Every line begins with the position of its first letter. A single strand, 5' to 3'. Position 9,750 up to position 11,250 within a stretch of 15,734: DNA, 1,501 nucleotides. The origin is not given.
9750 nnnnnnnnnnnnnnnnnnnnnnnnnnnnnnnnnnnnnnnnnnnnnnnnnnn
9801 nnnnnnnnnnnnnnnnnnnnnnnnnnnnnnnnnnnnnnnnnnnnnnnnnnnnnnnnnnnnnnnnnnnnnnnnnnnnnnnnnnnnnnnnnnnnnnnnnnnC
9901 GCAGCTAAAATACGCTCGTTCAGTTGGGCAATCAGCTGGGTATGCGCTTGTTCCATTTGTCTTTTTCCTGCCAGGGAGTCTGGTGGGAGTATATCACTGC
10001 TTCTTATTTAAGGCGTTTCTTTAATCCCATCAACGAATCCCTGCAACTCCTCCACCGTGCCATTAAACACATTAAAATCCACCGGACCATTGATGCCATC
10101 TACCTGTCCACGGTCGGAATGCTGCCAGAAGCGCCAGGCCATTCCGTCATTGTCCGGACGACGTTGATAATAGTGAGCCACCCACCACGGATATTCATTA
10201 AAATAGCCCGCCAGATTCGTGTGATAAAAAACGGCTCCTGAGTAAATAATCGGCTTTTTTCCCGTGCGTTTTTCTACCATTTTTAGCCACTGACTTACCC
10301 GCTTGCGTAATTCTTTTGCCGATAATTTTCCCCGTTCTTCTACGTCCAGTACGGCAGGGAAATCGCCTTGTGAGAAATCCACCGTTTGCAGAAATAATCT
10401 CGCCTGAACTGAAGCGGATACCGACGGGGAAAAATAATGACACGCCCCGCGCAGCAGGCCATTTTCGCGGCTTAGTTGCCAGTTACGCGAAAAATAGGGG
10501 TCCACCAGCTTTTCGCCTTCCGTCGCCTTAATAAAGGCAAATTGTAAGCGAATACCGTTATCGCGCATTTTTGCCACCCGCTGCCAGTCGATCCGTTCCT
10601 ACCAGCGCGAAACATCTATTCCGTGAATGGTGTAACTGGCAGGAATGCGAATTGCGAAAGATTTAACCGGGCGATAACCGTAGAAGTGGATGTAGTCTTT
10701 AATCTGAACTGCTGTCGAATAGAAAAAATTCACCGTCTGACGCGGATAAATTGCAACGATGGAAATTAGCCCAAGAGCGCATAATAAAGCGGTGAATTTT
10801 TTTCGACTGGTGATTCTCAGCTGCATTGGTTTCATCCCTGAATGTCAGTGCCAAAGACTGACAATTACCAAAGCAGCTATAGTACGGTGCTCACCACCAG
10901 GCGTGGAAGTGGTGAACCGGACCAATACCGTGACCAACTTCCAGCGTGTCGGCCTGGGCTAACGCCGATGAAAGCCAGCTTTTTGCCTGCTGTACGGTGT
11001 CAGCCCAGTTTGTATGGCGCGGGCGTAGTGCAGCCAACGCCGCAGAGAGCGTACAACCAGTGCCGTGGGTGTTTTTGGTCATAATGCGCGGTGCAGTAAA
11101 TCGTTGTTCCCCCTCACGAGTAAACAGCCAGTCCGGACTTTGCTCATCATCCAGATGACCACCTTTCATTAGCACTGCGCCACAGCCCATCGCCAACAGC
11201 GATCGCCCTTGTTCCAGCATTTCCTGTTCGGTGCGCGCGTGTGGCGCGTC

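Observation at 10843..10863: Perfect 7-bp inverted repeat between thiD stop and yegX start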

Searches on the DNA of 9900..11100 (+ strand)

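Call 4: search_dna_similar(query=window:9900-11100:+, collection=ecoli_genomes, mode=near, max_rows=30, rows=spread)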
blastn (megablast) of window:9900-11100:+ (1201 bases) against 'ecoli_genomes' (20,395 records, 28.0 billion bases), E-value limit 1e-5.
Records with a match: 5425; places in all: 5441; records where one place covers at least 80% of the query: 5414.
Genomes with a match: 5425 of 5426; with a place that covers at least 80% of the query: 5414. Places per genome that has any: lowest 1, median 1, highest 2. On chromosomes: 5440 places; on plasmids: 1.
Best place of each record, by identity: >=99% 8; 95-99% 5409; 90-95% 7; 80-90% 1.
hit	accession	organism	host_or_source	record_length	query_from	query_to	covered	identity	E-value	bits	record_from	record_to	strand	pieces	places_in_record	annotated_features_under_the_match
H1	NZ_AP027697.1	Escherichia coli strain PSS-12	Homo sapiens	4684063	1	1201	100%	99.8%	0e+0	2207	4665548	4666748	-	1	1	yegX: glycoside hydrolase family 25 protein | thiD: bifunctional hydroxymethylpyrimidine kinase/phosphomethylpyrimidine ... | yegW: GntR family transcriptional regulator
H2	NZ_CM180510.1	Escherichia coli strain E1535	Homo sapiens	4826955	1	1201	100%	98.4%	0e+0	2113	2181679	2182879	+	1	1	yegX: glycoside hydrolase family 25 protein | thiD: bifunctional hydroxymethylpyrimidine kinase/phosphomethylpyrimidine ... | yegW: GntR family transcriptional regulator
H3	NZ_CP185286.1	Escherichia coli strain HS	Homo sapiens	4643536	1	1201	100%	97.9%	0e+0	2080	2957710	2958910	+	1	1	yegX: glycoside hydrolase family 25 protein | thiD: bifunctional hydroxymethylpyrimidine kinase/phosphomethylpyrimidine ... | yegW: GntR family transcriptional regulator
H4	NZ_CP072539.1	Escherichia coli O128ac:H12 strain AW1.7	Cattle slaughter plant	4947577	1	1201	100%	97.5%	0e+0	2052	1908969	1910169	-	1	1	yegX: glycoside hydrolase family 25 protein | thiD: bifunctional hydroxymethylpyrimidine kinase/phosphomethylpyrimidine ... | yegW: GntR family transcriptional regulator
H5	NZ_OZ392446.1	Escherichia coli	Gallus gallus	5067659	1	1201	100%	97.3%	0e+0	2041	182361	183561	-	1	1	yegX: glycoside hydrolase family 25 protein | thiD: bifunctional hydroxymethylpyrimidine kinase/phosphomethylpyrimidine ... | yegW: GntR family transcriptional regulator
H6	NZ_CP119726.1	Escherichia coli strain E16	chicken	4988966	1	1201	100%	97.3%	0e+0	2036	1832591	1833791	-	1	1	yegX: glycoside hydrolase family 25 protein | thiD: bifunctional hydroxymethylpyrimidine kinase/phosphomethylpyrimidine ... | yegW: GntR family transcriptional regulator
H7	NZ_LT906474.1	Escherichia coli strain NCTC122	-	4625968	1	1201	100%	97.3%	0e+0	2036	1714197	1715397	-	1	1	yegX: glycoside hydrolase family 25 protein | thiD: bifunctional hydroxymethylpyrimidine kinase/phosphomethylpyrimidine ... | yegW: GntR family transcriptional regulator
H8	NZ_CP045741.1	Escherichia coli strain DH5alpha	not applicable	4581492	1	1201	100%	97.2%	0e+0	2030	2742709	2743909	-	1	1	yegX: glycoside hydrolase family 25 protein | thiD: bifunctional hydroxymethylpyrimidine kinase/phosphomethylpyrimidine ... | yegW: GntR family transcriptional regulator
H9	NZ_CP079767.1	Escherichia coli strain SF10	Duck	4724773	1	1201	100%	97.2%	0e+0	2030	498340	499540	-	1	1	yegX: glycoside hydrolase family 25 protein | thiD: bifunctional hydroxymethylpyrimidine kinase/phosphomethylpyrimidine ... | yegW: GntR family transcriptional regulator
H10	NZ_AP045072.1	Escherichia coli strain JNE112863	Homo sapiens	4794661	1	1201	100%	97.2%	0e+0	2030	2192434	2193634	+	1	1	yegX: glycoside hydrolase family 25 protein | thiD: bifunctional hydroxymethylpyrimidine kinase/phosphomethylpyrimidine ... | yegW: GntR family transcriptional regulator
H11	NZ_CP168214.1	Escherichia coli strain EC23-1020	urine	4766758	1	1201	100%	97.1%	0e+0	2025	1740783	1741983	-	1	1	yegX: glycoside hydrolase family 25 protein | thiD: bifunctional hydroxymethylpyrimidine kinase/phosphomethylpyrimidine ... | yegW: GntR family transcriptional regulator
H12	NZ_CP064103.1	Escherichia coli strain IR53017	Homo sapiens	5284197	1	1201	100%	97.0%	0e+0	2019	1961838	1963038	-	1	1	yegX: glycoside hydrolase family 25 protein | thiD: bifunctional hydroxymethylpyrimidine kinase/phosphomethylpyrimidine ... | yegW: GntR family transcriptional regulator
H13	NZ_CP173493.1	Escherichia coli strain 98218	Homo sapiens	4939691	1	1201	100%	96.9%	0e+0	2013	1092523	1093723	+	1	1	yegX: glycoside hydrolase family 25 protein | thiD: bifunctional hydroxymethylpyrimidine kinase/phosphomethylpyrimidine ... | yegW: GntR family transcriptional regulator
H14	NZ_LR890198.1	Escherichia coli strain MINF_1D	Homo sapiens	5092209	1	1201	100%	96.8%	0e+0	2002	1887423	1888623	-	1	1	yegX: glycoside hydrolase family 25 protein | thiD: bifunctional hydroxymethylpyrimidine kinase/phosphomethylpyrimidine ... | yegW: GntR family transcriptional regulator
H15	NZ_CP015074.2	Escherichia coli strain Ecol_745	Homo sapiens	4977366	1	1201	100%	96.6%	0e+0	1991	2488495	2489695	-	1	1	yegX: glycoside hydrolase family 25 protein | thiD: bifunctional hydroxymethylpyrimidine kinase/phosphomethylpyrimidine ... | yegW: GntR family transcriptional regulator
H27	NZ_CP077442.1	Escherichia coli O111:H8 strain SF4-1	Face Flies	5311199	1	1201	100%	96.1%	0e+0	1958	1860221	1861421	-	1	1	yegX: glycoside hydrolase family 25 protein | thiD: bifunctional hydroxymethylpyrimidine kinase/phosphomethylpyrimidine ... | yegW: GntR family transcriptional regulator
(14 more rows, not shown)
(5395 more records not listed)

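Call 5: get_annotated_region(hit=H1, flank=1500)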
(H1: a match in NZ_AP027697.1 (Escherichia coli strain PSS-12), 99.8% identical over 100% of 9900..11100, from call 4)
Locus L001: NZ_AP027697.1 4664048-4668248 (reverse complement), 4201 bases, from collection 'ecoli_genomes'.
description: Escherichia coli strain PSS-12 chromosome, complete genome
organism: Escherichia coli strain PSS-12 (NCBI taxid 562)
replicon: chromosome; assembly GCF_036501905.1
host: Homo sapiens; source: feces; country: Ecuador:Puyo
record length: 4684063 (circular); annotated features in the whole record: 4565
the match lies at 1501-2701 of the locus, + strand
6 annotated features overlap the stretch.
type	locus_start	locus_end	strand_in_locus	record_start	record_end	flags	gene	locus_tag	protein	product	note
CDS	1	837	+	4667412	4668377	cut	yegV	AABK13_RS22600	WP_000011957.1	carbohydrate kinase family protein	-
CDS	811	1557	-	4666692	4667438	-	yegW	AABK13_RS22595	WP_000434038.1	GntR family transcriptional regulator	-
CDS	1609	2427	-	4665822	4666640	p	yegX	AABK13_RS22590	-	glycoside hydrolase family 25 protein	internal stop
CDS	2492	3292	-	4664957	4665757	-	thiD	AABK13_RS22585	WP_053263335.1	bifunctional hydroxymethylpyrimidine kinase/phosphomethylpyrimidine kinase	-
CDS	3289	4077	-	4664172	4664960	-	thiM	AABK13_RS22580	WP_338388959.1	hydroxyethylthiazole kinase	-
riboswitch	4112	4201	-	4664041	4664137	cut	-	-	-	riboswitch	TPP riboswitch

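Call 6: get_annotated_region(hit=H8, flank=1500)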
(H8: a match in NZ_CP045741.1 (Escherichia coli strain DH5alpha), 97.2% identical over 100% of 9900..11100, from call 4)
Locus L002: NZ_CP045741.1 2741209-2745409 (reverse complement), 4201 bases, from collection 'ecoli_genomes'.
description: Escherichia coli strain DH5alpha chromosome, complete genome
organism: Escherichia coli strain DH5alpha (NCBI taxid 562)
replicon: chromosome; assembly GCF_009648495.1
host: not applicable; source: not collected; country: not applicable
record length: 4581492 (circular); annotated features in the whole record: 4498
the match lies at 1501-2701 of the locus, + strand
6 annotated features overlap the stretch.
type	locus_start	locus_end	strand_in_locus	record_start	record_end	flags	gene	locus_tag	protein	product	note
CDS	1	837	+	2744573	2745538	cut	yegV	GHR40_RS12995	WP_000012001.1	carbohydrate kinase family protein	-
CDS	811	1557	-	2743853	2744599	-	yegW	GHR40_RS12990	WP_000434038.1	GntR family transcriptional regulator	-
CDS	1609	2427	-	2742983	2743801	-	yegX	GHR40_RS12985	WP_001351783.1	glycoside hydrolase family 25 protein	-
CDS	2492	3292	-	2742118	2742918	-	thiD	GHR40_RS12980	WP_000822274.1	bifunctional hydroxymethylpyrimidine kinase/phosphomethylpyrimidine kinase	-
CDS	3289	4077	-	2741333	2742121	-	thiM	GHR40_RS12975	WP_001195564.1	hydroxyethylthiazole kinase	-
riboswitch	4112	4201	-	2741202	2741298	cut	-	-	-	riboswitch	TPP riboswitch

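Call 13: search_rna_families(source=window, start=10700, end=11000, threshold=evalue, max_evalue=10)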
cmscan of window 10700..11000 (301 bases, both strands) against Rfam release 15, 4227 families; matches with E-value up to 10: 2.
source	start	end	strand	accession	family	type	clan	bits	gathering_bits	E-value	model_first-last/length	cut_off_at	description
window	10813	10843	-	RF01290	SNORD10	Gene; snRNA; snoRNA; CD-box;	-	14.6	37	0.57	1-139/139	no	Small nucleolar RNA SNORD10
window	10700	10742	+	RF00440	SNORD37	Gene; snRNA; snoRNA; CD-box;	-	13.3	45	7.1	24-65/65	5'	Small nucleolar RNA SNORD37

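Call 46: search_dna_similar(query=window:10827-10890:-, collection=ecoli_genomes, mode=near, max_rows=12, rows=spread)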
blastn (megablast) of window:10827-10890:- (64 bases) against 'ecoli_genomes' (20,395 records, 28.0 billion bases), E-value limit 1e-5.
Records with a match: 3530; places in all: 3530; records where one place covers at least 80% of the query: 3530.
Genomes with a match: 3530 of 5426; with a place that covers at least 80% of the query: 3530. Places per genome that has any: lowest 1, median 1, highest 1. On chromosomes: 3529 places; on plasmids: 1.
Best place of each record, by identity: >=99% 10; 95-99% 3519; 90-95% 1.
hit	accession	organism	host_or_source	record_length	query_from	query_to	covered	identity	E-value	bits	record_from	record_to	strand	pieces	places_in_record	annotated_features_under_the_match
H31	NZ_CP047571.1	Escherichia coli strain 2EC1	Homo sapiens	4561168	1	64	100%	100.0%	1e-24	119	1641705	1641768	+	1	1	none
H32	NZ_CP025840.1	Escherichia coli strain 214-4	Homo sapiens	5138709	1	64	100%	96.9%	3e-21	108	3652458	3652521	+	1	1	none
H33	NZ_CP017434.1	Escherichia coli O157:H7 strain 1130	Cattle Hide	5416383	1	64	100%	96.9%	3e-21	108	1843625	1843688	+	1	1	none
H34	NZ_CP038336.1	Escherichia coli O157:H7 strain LSU61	Deer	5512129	1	64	100%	96.9%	3e-21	108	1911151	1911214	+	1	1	none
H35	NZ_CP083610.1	Escherichia coli strain EC2648-Vir1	conjugation assay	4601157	1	64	100%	96.9%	3e-21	108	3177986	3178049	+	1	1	none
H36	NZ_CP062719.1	Escherichia coli O157:H7 strain Z1816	Bovine Faeces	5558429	1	64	100%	96.9%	3e-21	108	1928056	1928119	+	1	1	none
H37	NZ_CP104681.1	Escherichia coli strain 2022CK-00450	Homo sapiens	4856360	1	64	100%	96.9%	3e-21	108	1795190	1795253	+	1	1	none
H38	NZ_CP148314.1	Escherichia coli strain Z1323MEC0002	Mammal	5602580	1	64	100%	96.9%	3e-21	108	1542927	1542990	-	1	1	none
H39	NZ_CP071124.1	Escherichia coli strain PS200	Homo sapiens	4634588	1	64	100%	96.9%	3e-21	108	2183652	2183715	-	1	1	none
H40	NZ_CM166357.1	Escherichia coli strain CH427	Homo sapiens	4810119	1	64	100%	96.9%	3e-21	108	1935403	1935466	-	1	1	none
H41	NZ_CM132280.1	Escherichia coli strain 19AR0254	Homo sapiens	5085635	1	64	100%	96.9%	3e-21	108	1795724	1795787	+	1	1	none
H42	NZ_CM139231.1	Escherichia coli strain JMF1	Wildebeest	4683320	3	64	97%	96.8%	3e-20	104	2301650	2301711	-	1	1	none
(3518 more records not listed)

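Call 47: search_dna_similar(query=L002:2428-2491:-, collection=ecoli_genomes, mode=near, max_rows=12, rows=spread)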
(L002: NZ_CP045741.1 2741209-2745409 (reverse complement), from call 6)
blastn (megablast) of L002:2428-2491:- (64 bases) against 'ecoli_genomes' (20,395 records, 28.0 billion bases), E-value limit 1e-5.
Records with a match: 4998; places in all: 4999; records where one place covers at least 80% of the query: 4998.
Genomes with a match: 4998 of 5426; with a place that covers at least 80% of the query: 4998. Places per genome that has any: lowest 1, median 1, highest 2. On chromosomes: 4998 places; on plasmids: 1.
Best place of each record, by identity: >=99% 3219; 95-99% 1776; 90-95% 3.
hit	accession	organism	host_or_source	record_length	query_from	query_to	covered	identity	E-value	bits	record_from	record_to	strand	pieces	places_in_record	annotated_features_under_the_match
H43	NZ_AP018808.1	Escherichia coli strain E2865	Bos taurus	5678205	1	64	100%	100.0%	1e-24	119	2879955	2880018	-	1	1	none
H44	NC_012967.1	Escherichia coli B str. REL606 strain REL606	-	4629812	1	64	100%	100.0%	1e-24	119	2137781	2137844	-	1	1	none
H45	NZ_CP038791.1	Escherichia coli strain PF9285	bovine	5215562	1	64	100%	100.0%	1e-24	119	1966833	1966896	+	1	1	none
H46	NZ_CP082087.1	Escherichia coli strain MS20649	Homo sapiens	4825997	1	64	100%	100.0%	1e-24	119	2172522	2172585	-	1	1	none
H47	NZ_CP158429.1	Escherichia coli strain CDF6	Homo sapiens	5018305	1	64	100%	100.0%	1e-24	119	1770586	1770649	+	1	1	none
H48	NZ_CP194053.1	Escherichia coli strain 277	plasmid curing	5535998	1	64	100%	100.0%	1e-24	119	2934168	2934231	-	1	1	none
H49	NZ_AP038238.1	Escherichia coli strain HCM-25C-3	Gallus gallus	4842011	1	64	100%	100.0%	1e-24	119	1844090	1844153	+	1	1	none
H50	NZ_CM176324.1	Escherichia coli strain CAVP879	Homo sapiens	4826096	1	64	100%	100.0%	1e-24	119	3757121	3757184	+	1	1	none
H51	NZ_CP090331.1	Escherichia coli strain ECO11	Homo sapiens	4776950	1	64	100%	98.4%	6e-23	113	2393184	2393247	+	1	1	none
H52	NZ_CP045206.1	Escherichia coli strain DE17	Duck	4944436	1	64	100%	96.9%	3e-21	108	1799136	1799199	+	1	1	none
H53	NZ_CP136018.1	Escherichia coli strain GDSC2239PM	vegetable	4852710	1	64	100%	96.9%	3e-21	108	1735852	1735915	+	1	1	none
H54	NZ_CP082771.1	Escherichia coli LF82 strain LF82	Homo sapiens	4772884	1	64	100%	93.8%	6e-18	97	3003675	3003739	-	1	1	none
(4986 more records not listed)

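Call 50: get_annotated_region(hit=H54, flank=60)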
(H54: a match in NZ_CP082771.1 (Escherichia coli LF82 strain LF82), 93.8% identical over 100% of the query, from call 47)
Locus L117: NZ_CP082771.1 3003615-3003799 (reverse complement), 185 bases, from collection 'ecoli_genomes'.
description: Escherichia coli LF82 chromosome, complete genome
organism: Escherichia coli LF82 strain LF82 (NCBI taxid 591946)
replicon: chromosome; assembly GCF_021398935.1
host: Homo sapiens; source: stool; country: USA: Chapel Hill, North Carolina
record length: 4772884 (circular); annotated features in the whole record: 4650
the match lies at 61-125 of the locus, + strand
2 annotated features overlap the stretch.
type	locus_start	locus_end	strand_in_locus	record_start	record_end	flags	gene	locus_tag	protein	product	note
CDS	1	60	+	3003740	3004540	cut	thiD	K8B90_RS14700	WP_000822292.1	bifunctional hydroxymethylpyrimidine kinase/phosphomethylpyrimidine kinase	-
CDS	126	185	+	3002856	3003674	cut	yegX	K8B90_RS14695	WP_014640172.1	glycoside hydrolase family 25 protein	-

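Call 52: get_annotated_region(hit=H52, flank=30)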
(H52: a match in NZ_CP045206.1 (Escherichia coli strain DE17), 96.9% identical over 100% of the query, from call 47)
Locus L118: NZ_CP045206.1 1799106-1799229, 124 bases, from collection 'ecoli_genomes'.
description: Escherichia coli strain DE17 chromosome, complete genome
organism: Escherichia coli strain DE17 (NCBI taxid 562)
replicon: chromosome; assembly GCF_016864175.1
host: Duck; source: liver; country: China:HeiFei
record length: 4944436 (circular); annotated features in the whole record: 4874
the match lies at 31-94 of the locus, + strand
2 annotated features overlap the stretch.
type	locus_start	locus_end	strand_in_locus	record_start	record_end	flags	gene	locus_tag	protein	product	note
CDS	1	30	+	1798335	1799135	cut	thiD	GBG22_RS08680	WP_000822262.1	bifunctional hydroxymethylpyrimidine kinase/phosphomethylpyrimidine kinase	-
CDS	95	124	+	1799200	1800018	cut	yegX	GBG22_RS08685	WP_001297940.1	glycoside hydrolase family 25 protein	-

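Call 53: get_annotated_region(hit=H51, flank=30)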
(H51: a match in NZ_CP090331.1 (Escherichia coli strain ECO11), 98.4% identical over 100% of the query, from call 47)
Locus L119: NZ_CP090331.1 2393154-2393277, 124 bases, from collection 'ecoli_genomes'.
description: Escherichia coli strain ECO11 chromosome, complete genome
organism: Escherichia coli strain ECO11 (NCBI taxid 562)
replicon: chromosome; assembly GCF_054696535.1
host: Homo sapiens; source: urine; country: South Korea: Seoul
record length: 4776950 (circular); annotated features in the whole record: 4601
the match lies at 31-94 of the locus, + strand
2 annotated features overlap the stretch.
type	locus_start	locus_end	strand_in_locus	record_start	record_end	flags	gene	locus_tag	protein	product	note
CDS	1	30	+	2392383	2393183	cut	thiD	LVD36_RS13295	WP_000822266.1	bifunctional hydroxymethylpyrimidine kinase/phosphomethylpyrimidine kinase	-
CDS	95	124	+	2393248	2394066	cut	yegX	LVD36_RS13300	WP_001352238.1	glycoside hydrolase family 25 protein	-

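Call 67: search_dna_similar(query=window:10560-10895:-, collection=phages, mode=distant, max_rows=8)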
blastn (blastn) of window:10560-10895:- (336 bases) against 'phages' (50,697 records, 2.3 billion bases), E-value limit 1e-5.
No match.
